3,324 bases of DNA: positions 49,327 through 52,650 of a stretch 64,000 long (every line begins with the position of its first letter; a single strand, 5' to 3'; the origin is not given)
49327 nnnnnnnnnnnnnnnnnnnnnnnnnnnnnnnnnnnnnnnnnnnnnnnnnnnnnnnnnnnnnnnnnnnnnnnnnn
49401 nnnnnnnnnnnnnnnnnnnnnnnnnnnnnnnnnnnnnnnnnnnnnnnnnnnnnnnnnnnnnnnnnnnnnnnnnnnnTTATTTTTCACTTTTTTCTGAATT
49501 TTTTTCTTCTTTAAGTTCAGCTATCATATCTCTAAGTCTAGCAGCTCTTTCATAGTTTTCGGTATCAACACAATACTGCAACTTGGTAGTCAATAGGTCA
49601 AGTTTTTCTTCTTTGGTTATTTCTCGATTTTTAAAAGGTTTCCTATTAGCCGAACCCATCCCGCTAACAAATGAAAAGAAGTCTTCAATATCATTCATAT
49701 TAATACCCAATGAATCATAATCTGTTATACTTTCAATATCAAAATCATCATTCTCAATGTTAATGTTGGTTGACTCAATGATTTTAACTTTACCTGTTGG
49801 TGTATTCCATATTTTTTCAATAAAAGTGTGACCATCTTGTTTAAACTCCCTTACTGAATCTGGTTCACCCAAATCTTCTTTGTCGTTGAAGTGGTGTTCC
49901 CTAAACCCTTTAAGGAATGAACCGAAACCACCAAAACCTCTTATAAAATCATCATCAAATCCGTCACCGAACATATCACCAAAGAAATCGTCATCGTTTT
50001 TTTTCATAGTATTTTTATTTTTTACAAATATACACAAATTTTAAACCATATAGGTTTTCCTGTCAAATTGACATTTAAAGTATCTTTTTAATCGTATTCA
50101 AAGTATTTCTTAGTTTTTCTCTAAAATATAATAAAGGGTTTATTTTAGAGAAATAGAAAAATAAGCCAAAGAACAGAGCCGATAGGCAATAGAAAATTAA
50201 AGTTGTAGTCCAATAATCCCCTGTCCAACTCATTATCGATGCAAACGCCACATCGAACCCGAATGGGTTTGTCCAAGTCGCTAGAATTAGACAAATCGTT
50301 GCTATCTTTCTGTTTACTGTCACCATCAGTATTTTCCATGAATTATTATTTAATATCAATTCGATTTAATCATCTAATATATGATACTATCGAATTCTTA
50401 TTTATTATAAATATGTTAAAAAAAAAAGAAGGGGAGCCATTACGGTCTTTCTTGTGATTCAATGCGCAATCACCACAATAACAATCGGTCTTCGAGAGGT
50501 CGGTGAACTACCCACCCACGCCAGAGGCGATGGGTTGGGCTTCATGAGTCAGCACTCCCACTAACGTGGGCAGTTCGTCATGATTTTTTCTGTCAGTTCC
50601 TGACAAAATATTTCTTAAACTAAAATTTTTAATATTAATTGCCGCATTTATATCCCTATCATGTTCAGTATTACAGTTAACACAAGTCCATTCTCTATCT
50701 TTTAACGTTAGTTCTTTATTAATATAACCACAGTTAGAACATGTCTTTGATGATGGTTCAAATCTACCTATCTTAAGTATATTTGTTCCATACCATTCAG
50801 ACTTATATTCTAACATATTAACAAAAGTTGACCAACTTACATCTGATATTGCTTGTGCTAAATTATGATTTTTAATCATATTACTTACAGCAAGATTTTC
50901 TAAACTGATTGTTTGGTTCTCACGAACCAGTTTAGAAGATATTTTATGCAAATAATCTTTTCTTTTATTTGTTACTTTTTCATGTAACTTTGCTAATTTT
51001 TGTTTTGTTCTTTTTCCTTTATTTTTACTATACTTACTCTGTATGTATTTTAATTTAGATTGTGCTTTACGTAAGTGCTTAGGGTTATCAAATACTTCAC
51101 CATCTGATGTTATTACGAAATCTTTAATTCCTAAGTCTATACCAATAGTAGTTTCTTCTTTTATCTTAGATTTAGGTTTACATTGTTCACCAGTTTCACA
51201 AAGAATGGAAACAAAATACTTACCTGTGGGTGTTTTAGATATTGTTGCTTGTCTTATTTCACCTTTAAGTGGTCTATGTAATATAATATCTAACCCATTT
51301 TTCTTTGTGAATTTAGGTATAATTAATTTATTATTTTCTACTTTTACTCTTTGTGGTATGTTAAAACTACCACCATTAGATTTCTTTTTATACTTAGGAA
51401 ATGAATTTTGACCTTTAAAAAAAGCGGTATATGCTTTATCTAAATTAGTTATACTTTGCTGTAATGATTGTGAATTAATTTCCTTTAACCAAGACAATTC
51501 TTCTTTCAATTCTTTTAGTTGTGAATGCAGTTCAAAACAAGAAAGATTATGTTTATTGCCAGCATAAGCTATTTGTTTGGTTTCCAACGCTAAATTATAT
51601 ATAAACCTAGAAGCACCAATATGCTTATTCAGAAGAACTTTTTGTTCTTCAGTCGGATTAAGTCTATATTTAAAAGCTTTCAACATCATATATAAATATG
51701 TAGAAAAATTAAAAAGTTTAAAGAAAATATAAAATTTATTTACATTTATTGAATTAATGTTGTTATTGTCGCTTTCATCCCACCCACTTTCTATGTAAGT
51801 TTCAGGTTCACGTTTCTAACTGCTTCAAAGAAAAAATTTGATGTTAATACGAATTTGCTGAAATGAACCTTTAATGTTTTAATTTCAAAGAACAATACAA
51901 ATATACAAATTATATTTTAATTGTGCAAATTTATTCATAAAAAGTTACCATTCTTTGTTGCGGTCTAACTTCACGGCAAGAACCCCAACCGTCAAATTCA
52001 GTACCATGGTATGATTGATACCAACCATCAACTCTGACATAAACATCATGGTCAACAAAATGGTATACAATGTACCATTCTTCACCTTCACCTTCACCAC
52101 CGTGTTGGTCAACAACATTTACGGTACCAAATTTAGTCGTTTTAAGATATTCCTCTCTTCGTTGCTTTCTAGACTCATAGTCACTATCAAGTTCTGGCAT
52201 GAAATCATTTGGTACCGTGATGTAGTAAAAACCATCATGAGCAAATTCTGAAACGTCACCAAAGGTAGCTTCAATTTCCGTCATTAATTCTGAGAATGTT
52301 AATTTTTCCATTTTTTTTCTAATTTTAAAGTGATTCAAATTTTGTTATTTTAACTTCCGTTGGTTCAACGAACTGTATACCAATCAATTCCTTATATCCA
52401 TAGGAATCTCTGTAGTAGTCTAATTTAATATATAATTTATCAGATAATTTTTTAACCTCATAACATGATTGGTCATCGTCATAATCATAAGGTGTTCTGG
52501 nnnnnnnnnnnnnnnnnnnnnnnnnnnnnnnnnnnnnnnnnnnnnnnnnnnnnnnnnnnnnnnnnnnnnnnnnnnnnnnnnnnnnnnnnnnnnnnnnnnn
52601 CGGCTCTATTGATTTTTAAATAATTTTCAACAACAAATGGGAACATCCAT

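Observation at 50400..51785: TnpB-only IS element with a putative omega-RNA inside the phage genome, next to a tRNA region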

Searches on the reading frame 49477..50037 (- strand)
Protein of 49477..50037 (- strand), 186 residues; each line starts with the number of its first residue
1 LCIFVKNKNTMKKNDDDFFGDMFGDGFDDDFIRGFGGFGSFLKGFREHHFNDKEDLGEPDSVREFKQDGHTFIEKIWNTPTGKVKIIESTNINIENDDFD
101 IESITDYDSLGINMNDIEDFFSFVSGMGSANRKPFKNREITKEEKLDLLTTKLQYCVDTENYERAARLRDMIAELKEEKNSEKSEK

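Call 11: search_protein_families(library=phrogs, proteins=[window:49477-50037:-], max_evalue=0.00001)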
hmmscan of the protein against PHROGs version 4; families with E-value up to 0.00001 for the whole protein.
window:49477-50037:- (186 aa): 0 families

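Call 23: find_related_loci(query=window:49477-50037:-, collection=viral_contigs, flank=4000)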
Query window:49477-50037:- (186 aa) in viral_contigs; peptide patterns used: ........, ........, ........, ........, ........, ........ (x = any residue, [..] = any of these).
5 stretches matched a pattern, but none encodes a relative of the query by tblastn (E <= 1e-3).

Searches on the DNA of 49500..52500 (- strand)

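Call 6: search_rna_families(source=window, start=49500, end=52500, threshold=evalue, max_evalue=10, show_alignments=3)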
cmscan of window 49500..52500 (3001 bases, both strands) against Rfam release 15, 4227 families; matches with E-value up to 10: 4.
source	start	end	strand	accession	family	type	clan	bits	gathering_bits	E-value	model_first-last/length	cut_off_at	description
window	51457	51528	+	RF01283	snoU30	Gene; snRNA; snoRNA; CD-box;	CL00052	19.8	45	3.1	1-86/86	no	Small nucleolar RNA U30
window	49934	49999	-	RF01615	ceN111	Gene; snRNA; snoRNA; CD-box;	-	19.3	43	5.2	1-70/70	no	Nematode snoRNA ceN111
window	50147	50313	-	RF00022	GcvB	Gene;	-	17.5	42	0.82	1-204/204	no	GcvB RNA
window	52231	52263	-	RF00114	S15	Cis-reg; leader;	CL00121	13.6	39.5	7.7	1-117/117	no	Ribosomal S15 leader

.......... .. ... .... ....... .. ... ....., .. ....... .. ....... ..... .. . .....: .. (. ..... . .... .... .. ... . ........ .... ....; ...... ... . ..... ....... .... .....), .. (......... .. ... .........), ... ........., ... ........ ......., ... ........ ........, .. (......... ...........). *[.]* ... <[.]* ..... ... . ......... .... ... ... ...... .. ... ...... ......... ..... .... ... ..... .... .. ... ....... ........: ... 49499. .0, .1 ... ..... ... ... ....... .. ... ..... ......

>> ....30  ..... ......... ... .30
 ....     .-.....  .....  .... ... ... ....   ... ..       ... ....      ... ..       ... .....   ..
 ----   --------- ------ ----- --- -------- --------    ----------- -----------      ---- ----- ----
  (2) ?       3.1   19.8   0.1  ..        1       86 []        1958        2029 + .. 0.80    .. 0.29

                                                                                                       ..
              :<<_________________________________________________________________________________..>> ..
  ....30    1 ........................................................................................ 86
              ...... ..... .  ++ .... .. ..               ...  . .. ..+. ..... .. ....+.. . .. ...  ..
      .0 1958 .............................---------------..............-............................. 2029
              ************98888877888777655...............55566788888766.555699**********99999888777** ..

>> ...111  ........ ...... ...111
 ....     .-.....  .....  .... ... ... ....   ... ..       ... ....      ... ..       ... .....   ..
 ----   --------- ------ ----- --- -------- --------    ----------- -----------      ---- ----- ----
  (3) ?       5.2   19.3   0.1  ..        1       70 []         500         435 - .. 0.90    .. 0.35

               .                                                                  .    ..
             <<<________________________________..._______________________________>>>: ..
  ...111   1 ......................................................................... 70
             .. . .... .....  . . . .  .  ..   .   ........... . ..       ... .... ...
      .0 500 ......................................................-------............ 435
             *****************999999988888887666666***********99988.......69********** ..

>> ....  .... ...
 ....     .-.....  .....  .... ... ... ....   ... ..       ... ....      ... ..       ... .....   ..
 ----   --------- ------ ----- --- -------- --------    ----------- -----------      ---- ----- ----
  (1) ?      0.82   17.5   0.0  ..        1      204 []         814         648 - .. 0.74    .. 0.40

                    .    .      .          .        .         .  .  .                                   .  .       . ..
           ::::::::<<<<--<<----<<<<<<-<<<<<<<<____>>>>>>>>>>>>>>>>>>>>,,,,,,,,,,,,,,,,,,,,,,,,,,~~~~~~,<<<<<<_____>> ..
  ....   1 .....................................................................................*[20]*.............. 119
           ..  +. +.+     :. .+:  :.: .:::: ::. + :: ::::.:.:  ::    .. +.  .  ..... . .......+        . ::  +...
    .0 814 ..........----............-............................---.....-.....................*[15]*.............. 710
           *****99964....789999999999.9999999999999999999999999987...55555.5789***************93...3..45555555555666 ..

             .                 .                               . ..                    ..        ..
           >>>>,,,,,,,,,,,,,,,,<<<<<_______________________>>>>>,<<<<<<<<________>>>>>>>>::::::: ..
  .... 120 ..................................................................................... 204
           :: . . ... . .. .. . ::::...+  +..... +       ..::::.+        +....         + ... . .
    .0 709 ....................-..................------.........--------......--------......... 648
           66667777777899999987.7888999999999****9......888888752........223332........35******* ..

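Call 65: search_dna_similar(query=window:50425-50502:-, collection=phages, mode=distant, max_evalue=1, max_rows=10)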
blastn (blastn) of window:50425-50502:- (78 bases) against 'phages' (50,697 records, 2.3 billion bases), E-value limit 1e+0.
No match.

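Call 66: search_dna_similar(query=window:50503-51787:-, collection=phages, mode=distant, max_rows=12)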
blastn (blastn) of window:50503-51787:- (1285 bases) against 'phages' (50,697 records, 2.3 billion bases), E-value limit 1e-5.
Records with a match: 31; places in all: 58; records where one place covers at least 80% of the query: 0.
Best place of each record, by identity: 80-90% 4; 60-80% 27.
By first word of the organism name: Prevotella 15; Lactococcus 4; Clostridioides 2; Clostridium 2; Brochothrix 2; Klebsiella 2; Enterocloster 1; Fusobacterium 1; Enterococcus 1; Bacillus 1.
By host as written in the record: Prevotella sp. 15; Clostridium botulinum type C strain C-Stockholm 2; Brochothrix thermosphacta HER1187 2; Klebsiella pneumoniae 2; Lactococcus lactis strain ML8 2; Lactococcus lactis 2; Clostridioides difficile HGP05 1; Clostridioides sp. ES-S-0173-01 1; and 4 more.
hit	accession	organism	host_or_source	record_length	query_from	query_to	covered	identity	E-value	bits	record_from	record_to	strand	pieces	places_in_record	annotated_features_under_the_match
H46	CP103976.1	Clostridioides phage HGP05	Clostridioides difficile HGP05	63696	547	1144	47%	66.6%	3e-34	152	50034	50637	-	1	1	record has no annotation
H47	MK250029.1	Prevotella phage Lak-C1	Prevotella sp.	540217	645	1156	40%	65.5%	2e-16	94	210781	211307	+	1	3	record has no annotation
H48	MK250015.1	Prevotella phage Lak-A1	Prevotella sp.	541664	759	1181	33%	67.8%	2e-30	140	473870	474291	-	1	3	record has no annotation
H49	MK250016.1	Prevotella phage Lak-A1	Prevotella sp.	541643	759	1181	33%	67.8%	2e-30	140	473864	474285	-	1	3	record has no annotation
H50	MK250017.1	Prevotella phage Lak-A1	Prevotella sp.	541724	759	1181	33%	67.8%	2e-30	140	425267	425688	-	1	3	record has no annotation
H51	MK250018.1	Prevotella phage Lak-A1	Prevotella sp.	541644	759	1181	33%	67.8%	2e-30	140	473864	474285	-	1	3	record has no annotation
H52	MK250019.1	Prevotella phage Lak-A2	Prevotella sp.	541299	759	1181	33%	67.8%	2e-30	140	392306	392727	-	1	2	record has no annotation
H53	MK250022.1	Prevotella phage Lak-B3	Prevotella sp.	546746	788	1157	29%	67.1%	3e-21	109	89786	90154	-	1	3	record has no annotation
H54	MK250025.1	Prevotella phage Lak-B6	Prevotella sp.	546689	788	1157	29%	67.1%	3e-21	109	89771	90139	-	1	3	record has no annotation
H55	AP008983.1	Clostridium phage c-st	Clostridium botulinum type C strain ...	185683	788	1144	28%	69.4%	5e-25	122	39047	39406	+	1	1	putative IS transposase (OrfB)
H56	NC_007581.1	Clostridium phage c-st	Clostridium botulinum type C strain ...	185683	788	1144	28%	69.4%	5e-25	122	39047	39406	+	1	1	transposase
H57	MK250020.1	Prevotella phage Lak-B1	Prevotella sp.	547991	788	1157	29%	66.3%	7e-17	96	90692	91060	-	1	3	record has no annotation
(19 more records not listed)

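Call 67: build_rna_model(alignment_id=A1, structure=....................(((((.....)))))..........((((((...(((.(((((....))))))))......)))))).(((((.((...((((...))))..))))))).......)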
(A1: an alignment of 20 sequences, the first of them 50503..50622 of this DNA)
Model R1 built from alignment A1 (20 sequences, 126 columns); structure: as given.
model positions 120; base pairs 30; branch points 2; effective number of sequences 1.46; information 0.589 bits per position. Calibrated on 0.2 Mb of random sequence (short: E-values are rough).
structure used (alignment columns):
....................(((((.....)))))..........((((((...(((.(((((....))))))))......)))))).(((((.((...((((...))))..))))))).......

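Call 69: search_with_rna_model(model_id=R1, source=window, max_evalue=1)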
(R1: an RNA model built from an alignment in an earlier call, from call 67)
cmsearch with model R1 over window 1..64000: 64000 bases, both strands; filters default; matches with E-value up to 1: 1.
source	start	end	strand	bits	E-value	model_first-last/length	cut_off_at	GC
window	50503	50622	-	142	1e-41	1-120/120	no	0.47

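Call 70: search_with_rna_model(model_id=R1, sources=[L022, L023, L024, L025, L026, L027, L028, L029, L030, L040, L042, L043, L044, L045, L046, L047, L048, L049, L050, L051, L052, L053, L054, L055, L056, L057, L058, L059, L061, L063, L064, L013, L019], max_evalue=0.01)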
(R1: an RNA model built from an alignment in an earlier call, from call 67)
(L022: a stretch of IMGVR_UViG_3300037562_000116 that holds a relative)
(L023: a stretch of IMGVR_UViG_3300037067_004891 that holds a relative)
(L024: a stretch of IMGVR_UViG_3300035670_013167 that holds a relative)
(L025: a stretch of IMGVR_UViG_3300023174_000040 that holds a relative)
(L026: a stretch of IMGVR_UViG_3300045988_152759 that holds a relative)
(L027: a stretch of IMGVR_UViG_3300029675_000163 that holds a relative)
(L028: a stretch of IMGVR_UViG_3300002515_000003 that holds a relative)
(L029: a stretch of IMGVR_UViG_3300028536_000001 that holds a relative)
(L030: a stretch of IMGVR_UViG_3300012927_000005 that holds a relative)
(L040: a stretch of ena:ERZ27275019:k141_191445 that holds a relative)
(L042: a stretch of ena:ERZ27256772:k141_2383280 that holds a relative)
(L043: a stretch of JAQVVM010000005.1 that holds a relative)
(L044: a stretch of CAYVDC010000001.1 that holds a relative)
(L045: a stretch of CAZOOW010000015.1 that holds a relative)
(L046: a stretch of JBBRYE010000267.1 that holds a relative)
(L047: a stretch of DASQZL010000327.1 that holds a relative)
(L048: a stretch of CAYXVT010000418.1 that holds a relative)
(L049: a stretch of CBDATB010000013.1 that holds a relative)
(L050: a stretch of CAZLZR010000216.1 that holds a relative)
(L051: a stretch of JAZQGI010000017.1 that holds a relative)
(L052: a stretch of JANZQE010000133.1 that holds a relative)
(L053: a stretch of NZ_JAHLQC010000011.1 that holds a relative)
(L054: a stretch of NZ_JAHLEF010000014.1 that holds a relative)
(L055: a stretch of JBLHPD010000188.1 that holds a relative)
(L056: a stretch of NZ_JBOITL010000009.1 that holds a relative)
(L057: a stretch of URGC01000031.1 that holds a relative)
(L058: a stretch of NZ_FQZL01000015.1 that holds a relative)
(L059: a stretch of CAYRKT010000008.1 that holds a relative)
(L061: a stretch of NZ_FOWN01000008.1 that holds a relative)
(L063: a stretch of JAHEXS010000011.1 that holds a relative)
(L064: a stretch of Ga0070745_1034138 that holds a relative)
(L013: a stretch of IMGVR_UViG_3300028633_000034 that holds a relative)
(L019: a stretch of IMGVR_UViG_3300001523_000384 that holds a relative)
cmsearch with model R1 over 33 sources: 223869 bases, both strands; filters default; matches with E-value up to 0.01: 24.
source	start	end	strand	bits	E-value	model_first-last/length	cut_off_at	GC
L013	6062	6181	+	139.4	2.2e-40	1-120/120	no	0.47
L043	4059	4178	+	137.9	6.7e-40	1-120/120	no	0.46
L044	4062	4181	+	136.8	1.4e-39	1-120/120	no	0.47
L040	3799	3918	+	136.5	1.8e-39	1-120/120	no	0.47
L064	231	350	-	136.5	1.8e-39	1-120/120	no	0.47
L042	1082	1201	+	134.7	6.3e-39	1-120/120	no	0.47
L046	1435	1557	+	125.5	4.7e-36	1-120/120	no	0.44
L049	4070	4187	+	107.4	2.1e-30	1-120/120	no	0.51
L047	1642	1760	+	106.7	3.4e-30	1-120/120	no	0.48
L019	2908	3025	+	105.8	6.5e-30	1-120/120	no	0.53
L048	1293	1410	+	101.9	1e-28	1-120/120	no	0.49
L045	1200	1274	+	65.1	2.9e-17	1-75/120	3'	0.37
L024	6062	6183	+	60.2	9.9e-16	1-120/120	no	0.46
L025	6062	6183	+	58.9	2.5e-15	1-120/120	no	0.45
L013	6586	6714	+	43.5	1.6e-10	1-120/120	no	0.44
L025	243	370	+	43.3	1.7e-10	1-120/120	no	0.51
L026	6103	6219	+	39.4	2.9e-09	1-120/120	no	0.46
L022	3328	3441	+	28.5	7e-06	1-120/120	no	0.37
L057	4086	4197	+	27.9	1e-05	1-120/120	no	0.41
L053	4088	4200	+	26.6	2.7e-05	1-120/120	no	0.44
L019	6127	6214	-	24.9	9.4e-05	1-120/120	no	0.41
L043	2854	2929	+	23.2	0.00031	1-120/120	no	0.42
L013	4830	4921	+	22.8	0.00043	1-120/120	no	0.51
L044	2845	2920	+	20.1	0.003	1-120/120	no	0.43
